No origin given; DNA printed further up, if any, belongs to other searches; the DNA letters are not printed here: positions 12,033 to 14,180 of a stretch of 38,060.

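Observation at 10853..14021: Two divergent TagF-like GT-B paralogues as candidate undescribed nonulosonate transferases or polymerases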

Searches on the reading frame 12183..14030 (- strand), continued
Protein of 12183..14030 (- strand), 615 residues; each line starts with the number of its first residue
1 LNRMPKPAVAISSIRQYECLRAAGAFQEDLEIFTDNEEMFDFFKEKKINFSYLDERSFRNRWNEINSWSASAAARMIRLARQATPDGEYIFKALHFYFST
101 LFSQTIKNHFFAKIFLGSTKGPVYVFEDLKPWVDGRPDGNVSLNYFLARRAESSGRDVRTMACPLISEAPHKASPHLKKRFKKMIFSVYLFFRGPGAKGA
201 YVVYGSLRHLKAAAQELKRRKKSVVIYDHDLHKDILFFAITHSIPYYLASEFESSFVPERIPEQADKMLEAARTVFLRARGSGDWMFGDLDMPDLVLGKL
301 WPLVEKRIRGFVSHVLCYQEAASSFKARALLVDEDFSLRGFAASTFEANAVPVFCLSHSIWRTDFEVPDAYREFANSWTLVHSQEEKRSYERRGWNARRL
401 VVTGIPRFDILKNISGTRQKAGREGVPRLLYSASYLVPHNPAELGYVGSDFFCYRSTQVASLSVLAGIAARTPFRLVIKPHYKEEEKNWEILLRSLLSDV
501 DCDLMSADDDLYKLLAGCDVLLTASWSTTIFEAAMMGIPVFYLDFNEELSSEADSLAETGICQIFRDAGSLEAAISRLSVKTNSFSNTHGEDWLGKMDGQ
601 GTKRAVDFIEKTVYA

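Call 58: search_protein_families(library=pfam, alignment_id=A2, max_evalue=1)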
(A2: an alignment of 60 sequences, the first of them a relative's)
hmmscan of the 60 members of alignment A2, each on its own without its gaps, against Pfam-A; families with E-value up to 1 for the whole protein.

A. member 1, P0001 (612 aa): 2 families
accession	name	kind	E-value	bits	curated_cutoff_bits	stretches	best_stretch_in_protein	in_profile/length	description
PF20471.4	DUF6716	-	0.00051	19.5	27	1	376-541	127-284/342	Putative glycosyltransferase (DUF6716)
PF13692.12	Glyco_trans_1_4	-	0.052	14.2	27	1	499-575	61-139/142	Glycosyl transferases group 1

B. families by the number of members that match (of 60 scanned): 42 families (the first 25 are shown)
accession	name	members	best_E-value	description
PF04464.20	Glyphos_transf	37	1.6e-13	CDP-Glycerol:Poly(glycerophosphate) glycerophosphotransferase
PF02350.25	Epimerase_2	23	1.1e-06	UDP-N-acetylglucosamine 2-epimerase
PF13692.12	Glyco_trans_1_4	22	4.2e-07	Glycosyl transferases group 1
PF00534.26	Glycos_transf_1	21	5.4e-10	Glycosyl transferases group 1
PF20471.4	DUF6716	8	0.00051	Putative glycosyltransferase (DUF6716)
PF13439.12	Glyco_transf_4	5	0.0035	Glycosyltransferase Family 4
PF05159.20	Capsule_synth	4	7e-05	Capsule polysaccharide biosynthesis protein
PF13579.12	Glyco_trans_4_4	3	0.0014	Glycosyl transferase 4-like domain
PF08283.16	Gemini_AL1_M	2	0.042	Geminivirus rep protein central domain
PF04748.18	Polysacc_deac_2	1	0.00014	Divergent polysaccharide deacetylase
PF01936.24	NYN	1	0.00063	NYN domain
PF12710.13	HAD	1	0.00064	haloacid dehalogenase-like hydrolase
PF21071.3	LARP1_HEAT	1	0.0041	LARP1 HEAT repeat region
PF04007.18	DUF354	1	0.0057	Protein of unknown function (DUF354)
PF03962.21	Mnd1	1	0.006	Mnd1 HTH domain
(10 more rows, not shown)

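Call 59: find_homologous_proteins(query=A2, max_evalue=1e-10)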
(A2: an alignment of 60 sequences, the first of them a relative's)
Query A2 (60 sequences) (612 aa, profile of the alignment): 1 proteins with E <= 1e-10 among 8000 candidates.
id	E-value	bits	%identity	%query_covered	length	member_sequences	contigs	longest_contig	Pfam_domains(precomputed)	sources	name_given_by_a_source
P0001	5.3e-177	608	100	100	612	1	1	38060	-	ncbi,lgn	-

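Call 60: find_related_loci(query=A3, collection=metagenome_contigs, flank=10000)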
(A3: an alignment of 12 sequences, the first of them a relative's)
Query A3 (612 aa) in metagenome_contigs; peptide patterns used: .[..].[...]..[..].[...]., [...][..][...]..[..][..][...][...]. (x = any residue, [..] = any of these).
183 stretches matched a pattern; 25 encode a relative of the query (tblastn E <= 1e-3); 24 distinct loci.
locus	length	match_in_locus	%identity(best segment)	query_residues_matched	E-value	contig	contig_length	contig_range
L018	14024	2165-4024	33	1-610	6e-95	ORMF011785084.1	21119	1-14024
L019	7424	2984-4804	30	6-606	8e-87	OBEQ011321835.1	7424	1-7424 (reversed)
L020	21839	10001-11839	29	6-610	1e-86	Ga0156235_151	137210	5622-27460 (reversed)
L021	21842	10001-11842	29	5-610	1e-82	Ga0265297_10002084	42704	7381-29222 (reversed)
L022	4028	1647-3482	29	5-611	3e-76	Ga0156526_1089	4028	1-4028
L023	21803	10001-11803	28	6-601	2e-65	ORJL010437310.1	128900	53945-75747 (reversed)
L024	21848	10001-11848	27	5-610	2e-62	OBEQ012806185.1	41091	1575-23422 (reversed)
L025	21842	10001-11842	29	6-606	3e-60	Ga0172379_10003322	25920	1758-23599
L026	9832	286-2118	28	7-610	2e-57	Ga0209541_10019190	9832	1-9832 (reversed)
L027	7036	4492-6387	27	1-610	4e-57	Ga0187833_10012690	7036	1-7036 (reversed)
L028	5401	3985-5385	29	3-462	4e-54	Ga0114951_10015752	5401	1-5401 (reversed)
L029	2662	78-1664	27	90-611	3e-51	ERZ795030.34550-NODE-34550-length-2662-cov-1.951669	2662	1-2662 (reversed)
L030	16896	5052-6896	28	6-606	3e-70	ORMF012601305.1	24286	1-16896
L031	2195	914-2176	29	3-415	1e-42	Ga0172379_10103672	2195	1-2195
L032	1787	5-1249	29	213-612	3e-37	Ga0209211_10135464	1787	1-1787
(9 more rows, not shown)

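Call 67: search_protein_families(library=pfam, proteins=[L003:11715-13340:+, L018:4005-5504:+, L025:9112-9975:+, L025:7482-8456:+, L003:17570-19177:+, L003:13313-14281:+, L026:3560-4879:+], max_evalue=0.01)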
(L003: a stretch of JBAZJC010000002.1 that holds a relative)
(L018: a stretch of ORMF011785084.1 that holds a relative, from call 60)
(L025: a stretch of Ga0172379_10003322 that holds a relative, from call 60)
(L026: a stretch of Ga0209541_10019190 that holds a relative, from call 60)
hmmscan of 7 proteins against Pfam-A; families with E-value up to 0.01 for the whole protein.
L003:11715-13340:+ (542 aa): 2 families
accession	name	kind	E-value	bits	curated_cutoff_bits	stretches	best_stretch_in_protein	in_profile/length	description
PF13440.11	Polysacc_synt_3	-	1.1e-16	61.4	23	1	126-368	41-283/293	Polysaccharide biosynthesis protein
PF01943.22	Polysacc_synt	-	4.3e-09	36.6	28.2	1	58-324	5-272/274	Polysaccharide biosynthesis protein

L018:4005-5504:+ (500 aa): 2 families
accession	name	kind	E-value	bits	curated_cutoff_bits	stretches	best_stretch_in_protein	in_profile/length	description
PF01943.22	Polysacc_synt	-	2.3e-13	50.6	28.2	1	22-288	3-270/274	Polysaccharide biosynthesis protein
PF13440.11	Polysacc_synt_3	-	7.4e-10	39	23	1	47-325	4-275/293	Polysaccharide biosynthesis protein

L025:9112-9975:+ (288 aa): 9 families
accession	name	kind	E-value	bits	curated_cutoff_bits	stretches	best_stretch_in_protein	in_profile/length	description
PF13561.12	adh_short_C2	-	2.1e-50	172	27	1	40-286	8-236/236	Enoyl-(Acyl carrier protein) reductase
PF00106.31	adh_short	-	2.7e-39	135.1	26.6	1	29-242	1-192/195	short chain dehydrogenase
PF08659.16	KR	-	9.3e-08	32.6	22.6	1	30-151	2-121/180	KR domain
PF01370.27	Epimerase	-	5.3e-07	29.7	20.9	1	32-100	2-63/240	NAD dependent epimerase/dehydratase family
PF01073.25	3Beta_HSD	-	0.0001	21.9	22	1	32-101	1-68/280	3-beta hydroxysteroid dehydrogenase/isomerase family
PF02719.21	Polysacc_synt_2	-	0.0012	18.5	20.2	1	32-119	2-91/293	Polysaccharide biosynthesis protein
PF13439.12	Glyco_transf_4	-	0.0014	19.1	28.5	0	204-243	2-38/170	Glycosyltransferase Family 4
PF02254.24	TrkA_N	-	0.0034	18.1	23.8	1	36-73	5-42/116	TrkA-N domain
PF02737.24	3HCDH_N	-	0.0084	16.5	22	0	36-77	6-47/180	3-hydroxyacyl-CoA dehydrogenase, NAD binding domain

L025:7482-8456:+ (325 aa): 4 families
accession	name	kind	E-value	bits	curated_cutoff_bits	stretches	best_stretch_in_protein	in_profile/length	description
PF01408.29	GFO_IDH_MocA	-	1.2e-08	36.1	24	1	15-102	2-98/120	Oxidoreductase family, NAD-binding Rossmann fold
PF22725.1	GFO_IDH_MocA_C3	-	3.5e-08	33.9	27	1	137-233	15-108/124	GFO/IDH/MocA C-terminal domain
PF02826.25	2-Hacid_dh_C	-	0.00014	21.7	25.1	1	13-72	36-99/178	D-isomer specific 2-hydroxyacid dehydrogenase, NAD binding domain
PF02894.22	GFO_IDH_MocA_C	-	0.0014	19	22.9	1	155-199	30-70/218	Oxidoreductase family, C-terminal alpha/beta domain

L003:17570-19177:+ (536 aa): 1 family
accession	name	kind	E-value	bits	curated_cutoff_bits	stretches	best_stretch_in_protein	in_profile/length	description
PF09852.15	DUF2079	-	7.2e-39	134.6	28.2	1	121-525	11-457/459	Predicted membrane protein (DUF2079)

L003:13313-14281:+ (323 aa): 4 families
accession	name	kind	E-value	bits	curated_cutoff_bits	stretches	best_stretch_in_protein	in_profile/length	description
PF00535.33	Glycos_transf_2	-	3.3e-30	105.6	23.3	1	17-180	1-164/168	Glycosyl transferase family 2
PF10111.15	Glyco_tranf_2_2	-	1.5e-09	38.2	27.3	1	19-149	5-141/276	Glycosyltransferase like family 2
PF13641.12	Glyco_tranf_2_3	-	2.5e-07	31.4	27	1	16-119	3-111/230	Glycosyltransferase like family 2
PF13506.12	Glyco_transf_21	-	0.0033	17.3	21.7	1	85-199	21-128/174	Glycosyl transferase family 21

L026:3560-4879:+ (440 aa): 0 families

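Call 70: search_solved_structures(query=A4, max_evalue=10, show_alignments=5)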
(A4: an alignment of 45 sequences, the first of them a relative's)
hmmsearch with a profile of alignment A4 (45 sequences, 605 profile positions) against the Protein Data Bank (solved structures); distinct sequences matched with E-value up to 10: 27.
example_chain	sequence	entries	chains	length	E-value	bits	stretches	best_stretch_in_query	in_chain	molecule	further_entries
4xso_B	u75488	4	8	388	2.5e-08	36.2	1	468-572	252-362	Alr3699 protein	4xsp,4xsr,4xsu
9wde_A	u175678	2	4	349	1.1e-05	27.4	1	418-571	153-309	Processive diacylglycerol beta-glucosyltransferase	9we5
8qoy_A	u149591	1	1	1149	6.8e-05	24.9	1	466-596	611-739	TagF-like capsule polymerase Cps3D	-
3dzc_A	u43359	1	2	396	0.00018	23.5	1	298-594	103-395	UDP-N-acetylglucosamine 2-epimerase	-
2iv7_A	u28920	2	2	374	0.0049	18.7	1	468-574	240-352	LIPOPOLYSACCHARIDE CORE BIOSYNTHESIS PROTEIN RFAG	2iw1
6mgb_A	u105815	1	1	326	0.015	17.1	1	447-523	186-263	Capsular polysaccharide export system protein KpsC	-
8va1_A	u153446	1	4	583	0.019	16.8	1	359-562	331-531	Teichoic acid ribitol-phosphate polymerase TarL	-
6zu5_LG0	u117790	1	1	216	0.025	16.4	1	123-250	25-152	eL8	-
7mi0_A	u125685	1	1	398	0.035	15.9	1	463-558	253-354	Glycosyltransferase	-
3hbm_A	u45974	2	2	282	0.078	14.8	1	472-518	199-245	UDP-sugar hydrolase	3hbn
8b5s_A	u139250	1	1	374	0.1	14.4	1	473-572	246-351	UDP-glucose:(Heptosyl) LPS alpha 1,3-glucosyltransferase WaaG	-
8b5s_B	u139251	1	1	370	0.11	14.3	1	473-571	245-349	UDP-glucose:(Heptosyl) LPS alpha 1,3-glucosyltransferase WaaG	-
8b5q_A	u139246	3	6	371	0.11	14.3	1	473-571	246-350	UDP-glucose:(Heptosyl) LPS alpha 1,3-glucosyltransferase WaaG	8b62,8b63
6kih_A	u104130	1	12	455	0.15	13.8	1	509-574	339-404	Tll1590 protein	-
8dvz_A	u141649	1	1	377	0.19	13.5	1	510-571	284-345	N, N'-diacetylbacillosaminyl-diphospho-undecaprenol alpha-1,3-N-acetylgalactosaminyltransf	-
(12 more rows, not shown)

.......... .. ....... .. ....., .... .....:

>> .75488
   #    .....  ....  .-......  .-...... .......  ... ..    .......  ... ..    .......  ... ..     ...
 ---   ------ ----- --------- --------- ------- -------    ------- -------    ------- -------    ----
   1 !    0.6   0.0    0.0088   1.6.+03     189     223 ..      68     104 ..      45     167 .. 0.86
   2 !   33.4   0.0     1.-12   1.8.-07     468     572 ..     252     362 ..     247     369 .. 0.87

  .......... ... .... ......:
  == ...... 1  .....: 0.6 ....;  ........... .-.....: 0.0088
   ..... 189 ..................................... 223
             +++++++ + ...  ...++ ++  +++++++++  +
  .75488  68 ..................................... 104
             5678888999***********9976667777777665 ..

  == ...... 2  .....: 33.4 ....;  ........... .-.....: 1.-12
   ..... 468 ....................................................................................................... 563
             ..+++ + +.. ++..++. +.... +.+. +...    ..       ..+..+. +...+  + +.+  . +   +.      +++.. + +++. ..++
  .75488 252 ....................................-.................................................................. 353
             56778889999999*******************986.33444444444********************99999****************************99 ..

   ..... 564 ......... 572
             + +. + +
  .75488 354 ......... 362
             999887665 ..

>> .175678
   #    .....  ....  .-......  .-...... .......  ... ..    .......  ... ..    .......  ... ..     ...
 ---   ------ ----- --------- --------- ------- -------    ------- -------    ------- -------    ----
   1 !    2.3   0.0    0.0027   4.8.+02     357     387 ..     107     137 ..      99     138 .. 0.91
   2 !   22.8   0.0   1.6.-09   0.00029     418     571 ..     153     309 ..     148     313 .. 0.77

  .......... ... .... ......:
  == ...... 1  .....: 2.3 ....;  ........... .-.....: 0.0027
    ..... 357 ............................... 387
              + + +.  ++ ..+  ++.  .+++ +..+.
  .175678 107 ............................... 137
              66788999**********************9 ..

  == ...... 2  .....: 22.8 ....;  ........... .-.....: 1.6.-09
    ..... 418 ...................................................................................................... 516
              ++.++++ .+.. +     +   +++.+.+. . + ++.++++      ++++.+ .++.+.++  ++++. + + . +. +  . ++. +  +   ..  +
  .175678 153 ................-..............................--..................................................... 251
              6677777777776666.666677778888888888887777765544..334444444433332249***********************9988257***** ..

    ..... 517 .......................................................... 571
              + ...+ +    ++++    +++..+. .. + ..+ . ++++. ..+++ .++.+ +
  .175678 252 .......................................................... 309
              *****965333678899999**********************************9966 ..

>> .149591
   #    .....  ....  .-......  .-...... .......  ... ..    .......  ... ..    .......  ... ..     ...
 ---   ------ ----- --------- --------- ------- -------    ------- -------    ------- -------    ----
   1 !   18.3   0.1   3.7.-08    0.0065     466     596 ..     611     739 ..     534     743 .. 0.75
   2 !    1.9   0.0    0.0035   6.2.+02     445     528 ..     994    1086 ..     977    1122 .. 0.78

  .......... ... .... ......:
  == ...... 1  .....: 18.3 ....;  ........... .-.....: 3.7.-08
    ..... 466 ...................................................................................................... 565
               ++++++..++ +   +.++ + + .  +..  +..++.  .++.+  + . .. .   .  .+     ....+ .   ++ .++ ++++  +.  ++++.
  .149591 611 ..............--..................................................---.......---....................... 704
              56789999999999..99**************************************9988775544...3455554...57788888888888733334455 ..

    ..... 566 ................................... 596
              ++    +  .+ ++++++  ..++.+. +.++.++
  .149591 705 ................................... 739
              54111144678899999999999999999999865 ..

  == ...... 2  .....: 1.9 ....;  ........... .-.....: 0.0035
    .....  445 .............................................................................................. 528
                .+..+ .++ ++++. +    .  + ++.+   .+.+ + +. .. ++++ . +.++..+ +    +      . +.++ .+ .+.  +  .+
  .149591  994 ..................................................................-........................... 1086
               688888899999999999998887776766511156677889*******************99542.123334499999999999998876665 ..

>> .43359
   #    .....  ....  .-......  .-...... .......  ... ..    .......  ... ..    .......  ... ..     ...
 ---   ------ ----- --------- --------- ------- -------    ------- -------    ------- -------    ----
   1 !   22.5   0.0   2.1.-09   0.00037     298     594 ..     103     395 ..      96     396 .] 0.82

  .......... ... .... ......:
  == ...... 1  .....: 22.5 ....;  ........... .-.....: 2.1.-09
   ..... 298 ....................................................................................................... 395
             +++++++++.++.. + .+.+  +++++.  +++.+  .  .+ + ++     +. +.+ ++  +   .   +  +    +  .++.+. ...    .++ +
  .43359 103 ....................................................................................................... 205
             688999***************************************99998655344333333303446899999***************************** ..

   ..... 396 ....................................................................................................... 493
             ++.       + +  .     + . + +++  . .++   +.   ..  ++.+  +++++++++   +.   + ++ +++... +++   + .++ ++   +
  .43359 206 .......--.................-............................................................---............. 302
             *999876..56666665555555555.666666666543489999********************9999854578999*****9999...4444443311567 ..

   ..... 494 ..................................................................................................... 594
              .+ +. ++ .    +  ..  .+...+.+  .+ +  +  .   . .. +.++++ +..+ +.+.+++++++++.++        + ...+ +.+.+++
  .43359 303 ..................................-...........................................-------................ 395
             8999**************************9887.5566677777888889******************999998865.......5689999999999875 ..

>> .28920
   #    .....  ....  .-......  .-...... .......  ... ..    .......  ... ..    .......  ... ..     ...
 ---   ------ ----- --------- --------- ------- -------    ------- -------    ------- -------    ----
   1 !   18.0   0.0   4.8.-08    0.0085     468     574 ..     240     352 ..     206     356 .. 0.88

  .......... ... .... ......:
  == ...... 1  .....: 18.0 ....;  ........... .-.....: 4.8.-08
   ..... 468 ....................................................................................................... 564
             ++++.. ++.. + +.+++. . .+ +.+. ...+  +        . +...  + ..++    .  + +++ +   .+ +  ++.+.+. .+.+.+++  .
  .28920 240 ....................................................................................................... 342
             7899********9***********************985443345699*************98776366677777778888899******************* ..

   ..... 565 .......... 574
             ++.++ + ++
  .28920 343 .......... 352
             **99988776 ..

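Call 71: list_cluster_members(proteins=[P0001, P0002, P0006, P0003])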
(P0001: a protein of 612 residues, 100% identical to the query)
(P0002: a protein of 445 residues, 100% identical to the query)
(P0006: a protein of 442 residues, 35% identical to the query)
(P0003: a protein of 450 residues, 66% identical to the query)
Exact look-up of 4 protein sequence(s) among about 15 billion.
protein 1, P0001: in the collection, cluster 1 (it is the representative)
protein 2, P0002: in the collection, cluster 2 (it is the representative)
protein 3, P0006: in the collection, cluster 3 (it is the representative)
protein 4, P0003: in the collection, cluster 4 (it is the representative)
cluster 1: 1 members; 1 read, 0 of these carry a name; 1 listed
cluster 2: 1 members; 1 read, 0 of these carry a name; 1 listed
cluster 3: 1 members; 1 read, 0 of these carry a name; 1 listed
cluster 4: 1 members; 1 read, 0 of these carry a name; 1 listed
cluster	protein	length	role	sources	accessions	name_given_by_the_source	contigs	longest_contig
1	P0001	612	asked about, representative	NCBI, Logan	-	-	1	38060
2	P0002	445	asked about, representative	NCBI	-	-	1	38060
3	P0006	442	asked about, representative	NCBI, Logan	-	-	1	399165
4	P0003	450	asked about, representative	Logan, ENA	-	-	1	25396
